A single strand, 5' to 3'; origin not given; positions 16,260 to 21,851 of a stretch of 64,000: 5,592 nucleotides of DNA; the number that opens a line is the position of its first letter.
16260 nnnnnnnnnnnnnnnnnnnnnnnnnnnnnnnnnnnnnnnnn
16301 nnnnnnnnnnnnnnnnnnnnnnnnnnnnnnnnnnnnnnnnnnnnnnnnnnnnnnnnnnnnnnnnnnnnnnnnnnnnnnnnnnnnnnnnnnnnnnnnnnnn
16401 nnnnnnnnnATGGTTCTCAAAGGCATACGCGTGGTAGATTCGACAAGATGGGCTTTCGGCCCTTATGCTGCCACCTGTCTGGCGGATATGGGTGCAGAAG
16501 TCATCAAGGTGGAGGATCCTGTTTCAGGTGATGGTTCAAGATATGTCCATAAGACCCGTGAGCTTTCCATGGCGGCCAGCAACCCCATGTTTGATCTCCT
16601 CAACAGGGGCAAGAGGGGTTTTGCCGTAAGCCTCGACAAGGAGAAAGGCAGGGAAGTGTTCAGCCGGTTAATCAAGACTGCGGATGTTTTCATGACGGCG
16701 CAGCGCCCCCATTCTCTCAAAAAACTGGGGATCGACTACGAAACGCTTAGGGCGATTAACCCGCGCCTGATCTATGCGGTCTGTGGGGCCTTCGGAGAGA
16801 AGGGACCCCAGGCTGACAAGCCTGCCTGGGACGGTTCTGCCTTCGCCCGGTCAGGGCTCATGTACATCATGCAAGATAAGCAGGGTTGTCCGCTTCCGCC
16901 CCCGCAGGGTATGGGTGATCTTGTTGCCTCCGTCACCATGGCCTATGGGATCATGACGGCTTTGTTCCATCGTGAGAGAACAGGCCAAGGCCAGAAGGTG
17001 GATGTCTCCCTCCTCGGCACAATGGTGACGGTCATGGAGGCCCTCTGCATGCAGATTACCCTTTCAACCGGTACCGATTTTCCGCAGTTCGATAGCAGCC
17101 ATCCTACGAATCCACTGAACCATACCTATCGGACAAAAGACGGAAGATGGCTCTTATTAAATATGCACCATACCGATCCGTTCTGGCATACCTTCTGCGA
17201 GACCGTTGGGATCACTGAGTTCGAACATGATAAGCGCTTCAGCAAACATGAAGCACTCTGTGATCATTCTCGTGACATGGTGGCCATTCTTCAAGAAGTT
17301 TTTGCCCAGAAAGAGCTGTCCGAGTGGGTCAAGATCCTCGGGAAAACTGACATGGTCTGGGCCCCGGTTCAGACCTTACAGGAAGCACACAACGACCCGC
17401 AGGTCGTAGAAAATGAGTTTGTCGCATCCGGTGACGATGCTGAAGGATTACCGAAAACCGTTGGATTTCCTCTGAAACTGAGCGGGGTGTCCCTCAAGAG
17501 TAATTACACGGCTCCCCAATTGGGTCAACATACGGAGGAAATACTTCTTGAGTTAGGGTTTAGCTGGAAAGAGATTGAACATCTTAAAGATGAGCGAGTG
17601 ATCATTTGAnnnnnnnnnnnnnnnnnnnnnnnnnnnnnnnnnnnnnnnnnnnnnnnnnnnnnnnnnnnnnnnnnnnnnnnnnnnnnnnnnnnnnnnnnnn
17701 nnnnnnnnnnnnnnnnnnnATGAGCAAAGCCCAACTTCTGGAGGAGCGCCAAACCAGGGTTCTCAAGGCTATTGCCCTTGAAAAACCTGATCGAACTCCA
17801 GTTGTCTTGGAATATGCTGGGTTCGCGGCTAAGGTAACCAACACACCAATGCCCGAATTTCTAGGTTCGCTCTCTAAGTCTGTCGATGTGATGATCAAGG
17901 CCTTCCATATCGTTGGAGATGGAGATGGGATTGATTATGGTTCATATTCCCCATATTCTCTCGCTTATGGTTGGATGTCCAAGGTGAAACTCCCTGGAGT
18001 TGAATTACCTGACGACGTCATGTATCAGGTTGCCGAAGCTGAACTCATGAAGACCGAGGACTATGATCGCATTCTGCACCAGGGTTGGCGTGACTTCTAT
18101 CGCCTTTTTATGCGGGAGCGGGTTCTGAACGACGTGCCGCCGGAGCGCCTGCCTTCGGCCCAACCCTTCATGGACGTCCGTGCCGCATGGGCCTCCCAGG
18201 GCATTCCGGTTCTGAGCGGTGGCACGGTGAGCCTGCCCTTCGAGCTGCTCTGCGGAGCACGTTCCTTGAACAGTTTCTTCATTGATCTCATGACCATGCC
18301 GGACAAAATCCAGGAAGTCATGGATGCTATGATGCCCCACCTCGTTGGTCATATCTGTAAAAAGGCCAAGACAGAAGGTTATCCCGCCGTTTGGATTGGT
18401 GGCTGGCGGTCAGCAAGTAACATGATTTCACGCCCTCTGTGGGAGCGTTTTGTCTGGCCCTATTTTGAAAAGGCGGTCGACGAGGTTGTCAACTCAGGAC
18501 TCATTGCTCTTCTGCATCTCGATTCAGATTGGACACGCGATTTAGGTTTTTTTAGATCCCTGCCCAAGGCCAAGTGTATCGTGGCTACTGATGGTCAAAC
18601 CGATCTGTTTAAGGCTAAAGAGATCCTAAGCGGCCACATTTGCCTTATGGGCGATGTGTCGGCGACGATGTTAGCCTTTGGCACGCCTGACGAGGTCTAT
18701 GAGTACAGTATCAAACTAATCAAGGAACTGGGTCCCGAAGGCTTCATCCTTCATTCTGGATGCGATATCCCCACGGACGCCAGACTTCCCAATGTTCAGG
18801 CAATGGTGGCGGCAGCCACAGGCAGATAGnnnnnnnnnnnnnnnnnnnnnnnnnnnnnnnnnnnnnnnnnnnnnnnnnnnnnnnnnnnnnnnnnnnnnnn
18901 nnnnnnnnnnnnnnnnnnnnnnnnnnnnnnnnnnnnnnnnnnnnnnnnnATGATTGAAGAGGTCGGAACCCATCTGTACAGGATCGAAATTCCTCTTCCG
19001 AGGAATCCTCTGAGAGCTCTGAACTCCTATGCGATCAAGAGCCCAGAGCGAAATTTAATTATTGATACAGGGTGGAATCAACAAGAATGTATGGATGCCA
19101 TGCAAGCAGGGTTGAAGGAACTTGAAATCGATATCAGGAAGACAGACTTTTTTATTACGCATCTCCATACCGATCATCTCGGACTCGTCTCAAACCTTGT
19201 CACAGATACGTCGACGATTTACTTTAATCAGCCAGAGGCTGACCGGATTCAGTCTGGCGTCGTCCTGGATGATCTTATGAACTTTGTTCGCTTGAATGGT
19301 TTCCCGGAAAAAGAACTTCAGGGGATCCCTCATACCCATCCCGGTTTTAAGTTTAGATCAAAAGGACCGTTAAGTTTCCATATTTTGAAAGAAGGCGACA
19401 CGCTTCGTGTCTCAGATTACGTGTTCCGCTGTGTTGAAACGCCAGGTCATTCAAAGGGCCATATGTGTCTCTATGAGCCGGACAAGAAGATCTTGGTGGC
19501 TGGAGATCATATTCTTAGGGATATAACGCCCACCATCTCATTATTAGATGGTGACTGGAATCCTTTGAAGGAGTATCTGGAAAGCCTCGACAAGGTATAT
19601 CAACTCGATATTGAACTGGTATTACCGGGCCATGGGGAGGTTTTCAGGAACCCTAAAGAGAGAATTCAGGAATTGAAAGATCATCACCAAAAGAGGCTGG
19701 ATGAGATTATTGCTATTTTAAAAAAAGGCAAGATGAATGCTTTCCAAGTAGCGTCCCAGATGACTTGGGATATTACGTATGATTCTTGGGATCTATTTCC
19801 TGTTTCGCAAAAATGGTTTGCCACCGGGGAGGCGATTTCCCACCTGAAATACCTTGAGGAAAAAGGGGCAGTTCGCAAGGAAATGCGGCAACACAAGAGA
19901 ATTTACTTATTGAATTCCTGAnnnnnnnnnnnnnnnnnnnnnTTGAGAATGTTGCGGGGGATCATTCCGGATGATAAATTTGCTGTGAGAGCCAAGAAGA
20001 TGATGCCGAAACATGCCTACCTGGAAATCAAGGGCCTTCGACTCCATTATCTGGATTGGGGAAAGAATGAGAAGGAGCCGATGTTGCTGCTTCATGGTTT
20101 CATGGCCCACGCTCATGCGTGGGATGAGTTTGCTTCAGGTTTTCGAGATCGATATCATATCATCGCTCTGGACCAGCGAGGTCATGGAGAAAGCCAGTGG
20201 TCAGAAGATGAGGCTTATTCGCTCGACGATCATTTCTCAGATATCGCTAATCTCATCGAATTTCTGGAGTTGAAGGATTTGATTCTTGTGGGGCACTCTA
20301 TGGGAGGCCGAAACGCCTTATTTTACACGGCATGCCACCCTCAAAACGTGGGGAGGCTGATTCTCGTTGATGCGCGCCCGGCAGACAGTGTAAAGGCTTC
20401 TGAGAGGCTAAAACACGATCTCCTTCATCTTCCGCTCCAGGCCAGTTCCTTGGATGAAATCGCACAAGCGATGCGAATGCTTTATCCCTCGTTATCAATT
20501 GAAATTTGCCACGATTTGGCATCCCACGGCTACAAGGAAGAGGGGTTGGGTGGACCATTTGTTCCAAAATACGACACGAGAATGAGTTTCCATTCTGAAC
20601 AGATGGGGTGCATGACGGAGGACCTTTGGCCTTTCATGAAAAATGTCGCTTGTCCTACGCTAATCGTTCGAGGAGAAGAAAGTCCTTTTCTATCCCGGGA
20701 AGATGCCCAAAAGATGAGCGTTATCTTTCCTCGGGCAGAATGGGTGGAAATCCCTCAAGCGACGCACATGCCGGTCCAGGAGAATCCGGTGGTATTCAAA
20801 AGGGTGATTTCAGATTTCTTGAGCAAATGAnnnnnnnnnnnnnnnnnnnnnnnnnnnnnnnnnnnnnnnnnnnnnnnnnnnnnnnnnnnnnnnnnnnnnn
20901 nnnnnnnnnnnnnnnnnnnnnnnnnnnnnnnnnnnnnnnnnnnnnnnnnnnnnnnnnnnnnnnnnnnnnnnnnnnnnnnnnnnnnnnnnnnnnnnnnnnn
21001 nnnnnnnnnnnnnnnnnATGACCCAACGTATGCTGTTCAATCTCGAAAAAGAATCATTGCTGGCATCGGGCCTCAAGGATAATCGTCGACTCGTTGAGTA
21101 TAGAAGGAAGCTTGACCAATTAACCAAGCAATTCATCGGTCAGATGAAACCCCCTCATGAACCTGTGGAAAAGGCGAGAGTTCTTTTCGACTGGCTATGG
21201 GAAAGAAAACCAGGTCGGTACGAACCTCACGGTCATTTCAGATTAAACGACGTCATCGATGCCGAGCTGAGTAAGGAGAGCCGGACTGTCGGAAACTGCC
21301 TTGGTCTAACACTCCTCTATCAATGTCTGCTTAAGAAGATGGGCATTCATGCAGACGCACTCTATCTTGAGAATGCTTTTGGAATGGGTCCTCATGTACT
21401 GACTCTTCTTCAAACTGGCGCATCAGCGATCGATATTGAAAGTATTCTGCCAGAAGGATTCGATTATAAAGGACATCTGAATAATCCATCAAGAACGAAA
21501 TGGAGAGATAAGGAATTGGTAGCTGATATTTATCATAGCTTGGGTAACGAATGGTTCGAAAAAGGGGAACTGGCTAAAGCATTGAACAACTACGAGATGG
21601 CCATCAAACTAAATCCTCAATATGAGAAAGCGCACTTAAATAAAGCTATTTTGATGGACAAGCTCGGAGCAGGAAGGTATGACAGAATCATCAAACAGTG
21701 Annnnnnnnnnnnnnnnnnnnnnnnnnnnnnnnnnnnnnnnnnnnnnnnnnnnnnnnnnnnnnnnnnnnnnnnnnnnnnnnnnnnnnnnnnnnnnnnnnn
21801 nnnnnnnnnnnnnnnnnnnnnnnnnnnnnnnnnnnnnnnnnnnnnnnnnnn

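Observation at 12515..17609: BcrC/BcrB-like pair directly coupled to two family III CoA-transferases, with no ATPase activator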

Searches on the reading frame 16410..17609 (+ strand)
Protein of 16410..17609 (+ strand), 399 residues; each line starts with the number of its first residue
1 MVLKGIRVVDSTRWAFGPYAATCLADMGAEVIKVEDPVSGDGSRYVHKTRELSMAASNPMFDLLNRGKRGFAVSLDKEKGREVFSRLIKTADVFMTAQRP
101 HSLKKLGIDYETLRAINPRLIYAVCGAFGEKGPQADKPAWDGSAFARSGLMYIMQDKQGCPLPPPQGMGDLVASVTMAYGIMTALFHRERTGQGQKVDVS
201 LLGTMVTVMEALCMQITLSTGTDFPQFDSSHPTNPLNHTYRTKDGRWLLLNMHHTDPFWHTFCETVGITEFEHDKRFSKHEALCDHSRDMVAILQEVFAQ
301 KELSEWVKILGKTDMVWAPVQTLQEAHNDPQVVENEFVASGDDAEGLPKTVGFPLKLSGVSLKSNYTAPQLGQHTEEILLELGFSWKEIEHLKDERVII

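Call 4: search_protein_families(library=pfam, proteins=[window:16410-17609:+])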
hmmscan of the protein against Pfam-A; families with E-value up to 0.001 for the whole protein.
window:16410-17609:+ (399 aa): 1 family
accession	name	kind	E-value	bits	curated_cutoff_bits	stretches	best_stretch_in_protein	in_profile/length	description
PF02515.22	CoA_transf_3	-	2.6e-108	362.9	23.3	1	3-375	1-366/366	CoA-transferase family III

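Call 50: search_solved_structures(query=window:16410-17609:+, max_evalue=1e-10, show_alignments=1)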
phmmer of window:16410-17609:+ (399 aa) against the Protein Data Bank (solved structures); distinct sequences matched with E-value up to 1e-10: 35.
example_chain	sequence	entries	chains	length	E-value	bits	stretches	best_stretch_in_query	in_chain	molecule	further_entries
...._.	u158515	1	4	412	5.1e-46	160.7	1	3-382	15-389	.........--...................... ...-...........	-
9br6_A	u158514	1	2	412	1.2e-45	159.5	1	3-382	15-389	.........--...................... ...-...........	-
4ed9_A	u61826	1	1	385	4.8e-44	154.2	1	3-382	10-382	CAIB/BAIF family protein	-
10uh_A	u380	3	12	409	1.6e-43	152.5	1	3-380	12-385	Formyl-coenzyme a transferase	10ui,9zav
4hl6_A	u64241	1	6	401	4e-41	144.6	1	4-381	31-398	Uncharacterized protein YfdE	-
1pqy_A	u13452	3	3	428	7.6e-41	143.6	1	3-207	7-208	Hypothetical protein yfdW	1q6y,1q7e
1pt5_A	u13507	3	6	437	9.3e-41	143.4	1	3-207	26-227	Hypothetical protein yfdW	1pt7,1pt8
3ubm_A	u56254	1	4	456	1.5e-40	142.7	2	3-208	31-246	Formyl-CoA:oxalate CoA-transferase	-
5yit_A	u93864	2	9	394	1.3e-38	136.3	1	3-345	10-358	CoA transferase III | Uncharacterized protein Rv3272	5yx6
5yiy_A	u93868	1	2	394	1e-37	133.3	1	3-345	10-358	CoA transferase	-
2vjo_A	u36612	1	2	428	9.6e-34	120.3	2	3-209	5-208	FORMYL-COENZYME A TRANSFERASE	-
2vjp_A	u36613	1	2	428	3e-33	118.6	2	3-209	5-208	FORMYL-COENZYME A TRANSFERASE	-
2vjq_A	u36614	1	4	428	3.3e-33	118.5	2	3-209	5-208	FORMYL-COENZYME A TRANSFERASE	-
1p5h_A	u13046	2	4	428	3.4e-33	118.4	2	3-209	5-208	Formyl-coenzyme A transferase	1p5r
9fn0_A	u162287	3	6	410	4e-33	118.2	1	6-395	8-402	Subunit of Benzylsuccinate CoA-transferase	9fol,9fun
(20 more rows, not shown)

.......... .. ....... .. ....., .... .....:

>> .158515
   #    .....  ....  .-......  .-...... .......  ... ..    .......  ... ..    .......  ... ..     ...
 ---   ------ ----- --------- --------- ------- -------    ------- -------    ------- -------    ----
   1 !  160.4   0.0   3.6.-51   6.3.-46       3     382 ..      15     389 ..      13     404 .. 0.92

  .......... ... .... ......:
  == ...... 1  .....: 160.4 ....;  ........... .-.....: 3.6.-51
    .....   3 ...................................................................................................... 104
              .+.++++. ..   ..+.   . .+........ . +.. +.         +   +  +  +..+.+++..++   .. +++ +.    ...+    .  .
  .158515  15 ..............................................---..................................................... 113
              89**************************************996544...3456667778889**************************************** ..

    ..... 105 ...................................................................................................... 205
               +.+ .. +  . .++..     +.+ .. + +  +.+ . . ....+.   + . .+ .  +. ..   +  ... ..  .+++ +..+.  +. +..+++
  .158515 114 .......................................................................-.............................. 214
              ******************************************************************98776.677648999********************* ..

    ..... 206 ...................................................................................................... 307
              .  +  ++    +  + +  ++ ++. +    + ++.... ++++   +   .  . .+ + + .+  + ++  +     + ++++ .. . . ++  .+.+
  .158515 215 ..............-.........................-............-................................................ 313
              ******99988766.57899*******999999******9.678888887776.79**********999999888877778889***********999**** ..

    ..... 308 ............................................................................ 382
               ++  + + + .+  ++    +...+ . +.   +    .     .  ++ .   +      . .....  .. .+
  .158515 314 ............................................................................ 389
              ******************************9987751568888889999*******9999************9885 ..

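Call 51: search_protein_families(library=ncbifam, proteins=[window:16410-17609:+], max_evalue=0.00001)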
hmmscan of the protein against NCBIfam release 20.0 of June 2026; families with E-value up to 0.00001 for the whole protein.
window:16410-17609:+ (399 aa): 7 families
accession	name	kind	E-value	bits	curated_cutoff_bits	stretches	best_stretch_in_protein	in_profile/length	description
NF052585.1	SucGlutTfsCaiB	equivalog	2.2e-62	210.9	750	1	3-383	8-389/394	succinate--glutarate CoA-transferase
NF003809.0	PRK05398.1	subfamily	2.4e-61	207.5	442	2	3-206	5-205/416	formyl-CoA transferase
TIGR03253.1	oxalate_frc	equivalog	5.7e-59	199.9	504.2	2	3-206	4-204/416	formyl-CoA transferase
NF041294.1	Scnl_mescCoAtase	equivalog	1e-55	189.5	700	1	3-379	4-380/381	succinyl-CoA:mesaconate CoA-transferase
NF008511.0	PRK11430.1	equivalog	1.4e-49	169.2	522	1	4-381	11-378/381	CoA:oxalate CoA-transferase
NF002914.1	PRK03525.1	equivalog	1.4e-34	119.7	413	1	2-396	9-395/400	L-carnitine CoA-transferase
TIGR04253.1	mesacon_CoA_iso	equivalog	7.1e-26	91.1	725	1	2-398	2-400/403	2-methylfumaryl-CoA isomerase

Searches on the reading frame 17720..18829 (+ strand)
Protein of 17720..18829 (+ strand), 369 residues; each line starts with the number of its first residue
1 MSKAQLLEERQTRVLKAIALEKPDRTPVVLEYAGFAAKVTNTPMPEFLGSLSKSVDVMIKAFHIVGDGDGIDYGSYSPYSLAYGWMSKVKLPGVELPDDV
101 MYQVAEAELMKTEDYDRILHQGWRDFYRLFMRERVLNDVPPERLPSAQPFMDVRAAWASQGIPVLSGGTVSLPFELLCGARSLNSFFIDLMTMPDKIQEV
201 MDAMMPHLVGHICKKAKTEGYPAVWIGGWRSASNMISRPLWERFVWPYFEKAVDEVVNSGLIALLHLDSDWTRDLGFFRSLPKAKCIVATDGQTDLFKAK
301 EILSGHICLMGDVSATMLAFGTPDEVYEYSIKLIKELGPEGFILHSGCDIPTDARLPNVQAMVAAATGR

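Call 4: search_protein_families(library=pfam, proteins=[window:17720-18829:+])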
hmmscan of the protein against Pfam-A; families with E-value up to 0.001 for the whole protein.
window:17720-18829:+ (369 aa): 1 family
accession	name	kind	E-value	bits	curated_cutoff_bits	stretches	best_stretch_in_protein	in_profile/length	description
PF01208.23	URO-D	-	1.8e-22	80.3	23.9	1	168-366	141-343/346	Uroporphyrinogen decarboxylase (URO-D)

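Call 51: search_protein_families(library=ncbifam, proteins=[window:17720-18829:+], max_evalue=0.00001)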
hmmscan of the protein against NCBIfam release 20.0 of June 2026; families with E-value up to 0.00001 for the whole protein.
window:17720-18829:+ (369 aa): 4 families
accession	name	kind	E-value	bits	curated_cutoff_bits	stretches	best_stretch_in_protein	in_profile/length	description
NF004889.0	PRK06252.1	subfamily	2.2e-18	66.3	244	1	161-366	138-333/340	methylcobalamin:coenzyme M methyltransferase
TIGR01463.1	mtaA_cmuA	subfamily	2.4e-13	50.1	235.4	1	170-366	144-335/340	MtaA/CmuA family methyltransferase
NF040654.1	MtaA_Meth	equivalog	3.9e-09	35.9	400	1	159-365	134-331/337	methylcobamide:CoM methyltransferase MtaA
NF041608.1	methylcob_mtaseMtbA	equivalog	2.4e-08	33.4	600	1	183-366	157-334/339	methylcobamide:CoM methyltransferase MtbA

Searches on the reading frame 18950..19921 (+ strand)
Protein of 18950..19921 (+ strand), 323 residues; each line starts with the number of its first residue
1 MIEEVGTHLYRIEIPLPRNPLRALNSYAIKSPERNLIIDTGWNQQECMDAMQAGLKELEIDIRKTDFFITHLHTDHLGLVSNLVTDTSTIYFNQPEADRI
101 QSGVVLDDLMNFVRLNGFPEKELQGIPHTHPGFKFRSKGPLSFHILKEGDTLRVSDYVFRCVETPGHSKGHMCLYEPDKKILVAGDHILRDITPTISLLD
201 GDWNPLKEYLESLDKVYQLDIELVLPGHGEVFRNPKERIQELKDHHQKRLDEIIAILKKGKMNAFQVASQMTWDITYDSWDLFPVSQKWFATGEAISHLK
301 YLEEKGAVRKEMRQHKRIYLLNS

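Call 4: search_protein_families(library=pfam, proteins=[window:18950-19921:+])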
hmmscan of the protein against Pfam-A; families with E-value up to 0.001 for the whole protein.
window:18950-19921:+ (323 aa): 3 families
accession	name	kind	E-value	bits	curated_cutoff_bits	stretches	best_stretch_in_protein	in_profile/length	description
PF00753.33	Lactamase_B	-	1e-18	68.4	22.7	1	25-228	7-196/196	Metallo-beta-lactamase superfamily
PF21221.3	B_lactamase-like_C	-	6.1e-05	23.1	27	1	286-308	24-46/46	Metallo-beta-lactamase-like, C-terminal domain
PF19583.5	ODP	-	0.00013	22.4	27.2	0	144-187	91-136/194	ODP family beta lactamase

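Call 51: search_protein_families(library=ncbifam, proteins=[window:18950-19921:+], max_evalue=0.00001)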
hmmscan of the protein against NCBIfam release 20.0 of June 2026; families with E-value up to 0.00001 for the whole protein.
window:18950-19921:+ (323 aa): 9 families
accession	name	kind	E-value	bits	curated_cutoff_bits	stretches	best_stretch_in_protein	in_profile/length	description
NF053820.1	MBLfold_Strvi7410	exception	4.5e-43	148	525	1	7-310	7-331/343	Strvi_7410 family MBL fold metallo-hydrolase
NF033105.1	bla_subclass_B3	equivalog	1.5e-11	44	240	0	23-111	22-110/257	subclass B3 metallo-beta-lactamase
TIGR04558.1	SoxH_rel_PQQ_1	hypoth_equivalog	3.4e-11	42.8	300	1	150-245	140-229/285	quinoprotein relay system zinc metallohydrolase 1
TIGR03413.1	GSH_gloB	equivalog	3.6e-11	42.9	200.8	1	143-190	83-130/248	hydroxyacylglutathione hydrolase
TIGR04559.1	SoxH_rel_PQQ_2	hypoth_equivalog_domain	4.7e-10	39.3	280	1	165-285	155-267/283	quinoprotein relay system zinc metallohydrolase 2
NF033088.2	bla_subclass_B1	equivalog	9.5e-10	38.5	200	0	25-91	32-96/217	subclass B1 metallo-beta-lactamase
NF012229.1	bla_class_B_core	domain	2.2e-09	37.6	100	1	28-173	19-135/139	metallo-beta-lactamase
NF007597.0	PRK10241.1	equivalog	1.5e-08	34.3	421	0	143-189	86-130/251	hydroxyacylglutathione hydrolase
NF000458.2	blaPEDO-2_fam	exception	2.4e-06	27.2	550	0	23-108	51-136/285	PEDO-2 family subclass B3 metallo-beta-lactamase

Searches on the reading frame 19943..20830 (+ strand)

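Call 4: search_protein_families(library=pfam, proteins=[window:19943-20830:+])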
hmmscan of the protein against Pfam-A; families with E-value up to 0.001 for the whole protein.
window:19943-20830:+ (295 aa): 5 families
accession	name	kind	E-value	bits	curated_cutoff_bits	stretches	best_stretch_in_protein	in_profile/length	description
PF00561.26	Abhydrolase_1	-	5.6e-28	98.7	25.8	1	46-152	2-103/245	alpha/beta hydrolase fold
PF12697.13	Abhydrolase_6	-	8.6e-25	89.1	26.3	1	48-285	2-214/217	Alpha/beta hydrolase family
PF12146.15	Hydrolase_4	-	7.8e-18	65.1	27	1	44-280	4-237/239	Serine aminopeptidase, S33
PF03096.20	Ndr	-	1.9e-08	33.8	23.3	1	71-292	59-275/283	Ndr family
PF20408.4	Abhydrolase_11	-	0.00073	19.8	27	0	86-129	52-94/193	Alpha/beta hydrolase domain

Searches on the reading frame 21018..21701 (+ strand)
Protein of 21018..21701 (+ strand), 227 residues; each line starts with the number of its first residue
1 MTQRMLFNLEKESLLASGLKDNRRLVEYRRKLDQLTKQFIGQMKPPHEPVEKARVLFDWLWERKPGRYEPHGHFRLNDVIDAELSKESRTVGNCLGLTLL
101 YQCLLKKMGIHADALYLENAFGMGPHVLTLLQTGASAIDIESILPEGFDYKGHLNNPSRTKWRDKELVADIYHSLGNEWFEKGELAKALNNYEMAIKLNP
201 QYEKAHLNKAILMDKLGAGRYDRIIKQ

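Call 6: search_protein_families(library=pfam, proteins=[window:21018-21701:+])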
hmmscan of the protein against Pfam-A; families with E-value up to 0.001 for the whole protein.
window:21018-21701:+ (227 aa): 3 families
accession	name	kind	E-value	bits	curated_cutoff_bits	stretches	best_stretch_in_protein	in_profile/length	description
PF13414.12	TPR_11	-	9e-09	35.3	26.8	1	176-217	1-42/42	TPR repeat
PF00515.34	TPR_1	-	7.1e-07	29.2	27.8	1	169-202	1-34/34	Tetratricopeptide repeat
PF07719.23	TPR_2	-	8.1e-06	26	27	1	169-202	1-34/34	Tetratricopeptide repeat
